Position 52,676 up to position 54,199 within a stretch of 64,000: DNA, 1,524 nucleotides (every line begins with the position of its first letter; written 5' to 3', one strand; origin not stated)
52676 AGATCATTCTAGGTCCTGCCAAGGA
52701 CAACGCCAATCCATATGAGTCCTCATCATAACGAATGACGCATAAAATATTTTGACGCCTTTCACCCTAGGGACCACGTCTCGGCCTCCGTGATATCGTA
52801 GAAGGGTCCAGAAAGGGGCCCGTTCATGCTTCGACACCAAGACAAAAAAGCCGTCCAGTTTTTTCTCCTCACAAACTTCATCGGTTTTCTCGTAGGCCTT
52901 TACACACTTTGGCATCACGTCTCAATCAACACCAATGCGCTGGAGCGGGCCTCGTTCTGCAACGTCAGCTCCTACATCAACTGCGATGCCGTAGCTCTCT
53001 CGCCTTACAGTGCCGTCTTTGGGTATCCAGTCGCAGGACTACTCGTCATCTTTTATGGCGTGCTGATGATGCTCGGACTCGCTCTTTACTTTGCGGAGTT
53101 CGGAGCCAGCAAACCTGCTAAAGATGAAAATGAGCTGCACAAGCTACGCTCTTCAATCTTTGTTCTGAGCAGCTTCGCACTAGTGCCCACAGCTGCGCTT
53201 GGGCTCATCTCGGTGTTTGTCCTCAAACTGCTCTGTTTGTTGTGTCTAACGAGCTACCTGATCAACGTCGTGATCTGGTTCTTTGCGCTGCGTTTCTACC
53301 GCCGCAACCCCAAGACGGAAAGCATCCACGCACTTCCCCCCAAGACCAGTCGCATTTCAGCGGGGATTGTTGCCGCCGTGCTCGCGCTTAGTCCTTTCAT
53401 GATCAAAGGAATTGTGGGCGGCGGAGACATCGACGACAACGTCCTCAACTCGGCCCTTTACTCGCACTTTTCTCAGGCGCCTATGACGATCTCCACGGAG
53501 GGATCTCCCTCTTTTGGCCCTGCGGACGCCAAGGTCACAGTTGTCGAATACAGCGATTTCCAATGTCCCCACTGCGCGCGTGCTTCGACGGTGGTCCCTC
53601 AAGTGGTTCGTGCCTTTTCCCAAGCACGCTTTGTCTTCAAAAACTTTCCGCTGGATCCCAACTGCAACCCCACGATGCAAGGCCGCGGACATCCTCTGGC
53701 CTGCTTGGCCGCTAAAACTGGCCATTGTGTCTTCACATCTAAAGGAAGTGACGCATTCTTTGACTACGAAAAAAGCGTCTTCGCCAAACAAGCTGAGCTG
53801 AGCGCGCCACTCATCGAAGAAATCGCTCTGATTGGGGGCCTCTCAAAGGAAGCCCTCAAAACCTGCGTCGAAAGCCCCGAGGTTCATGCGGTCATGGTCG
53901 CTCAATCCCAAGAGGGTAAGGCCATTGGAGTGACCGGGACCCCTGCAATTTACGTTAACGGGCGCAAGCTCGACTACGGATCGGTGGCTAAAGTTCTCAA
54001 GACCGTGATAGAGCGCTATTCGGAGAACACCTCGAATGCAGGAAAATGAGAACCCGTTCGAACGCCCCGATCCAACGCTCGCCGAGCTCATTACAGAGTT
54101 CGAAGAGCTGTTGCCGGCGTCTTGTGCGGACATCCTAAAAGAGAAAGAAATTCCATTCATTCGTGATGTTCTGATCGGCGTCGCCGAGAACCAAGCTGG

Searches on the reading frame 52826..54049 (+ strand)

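Call 77: search_protein_families(library=pfam, proteins=[window:52826-54049:+], max_evalue=0.00001)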
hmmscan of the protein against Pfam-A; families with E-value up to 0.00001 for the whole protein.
window:52826-54049:+ (407 aa): 3 families
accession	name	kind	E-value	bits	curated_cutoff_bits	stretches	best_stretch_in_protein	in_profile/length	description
PF13462.12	Thioredoxin_4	-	8.1e-23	81.8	23.2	1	224-396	2-164/165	Thioredoxin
PF07884.19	VKOR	-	5.6e-19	69.1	27.5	1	13-154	3-133/134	Vitamin K epoxide reductase family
PF01323.26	DSBA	-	4.2e-16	59.7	25.6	1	238-381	1-176/191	DSBA-like thioredoxin domain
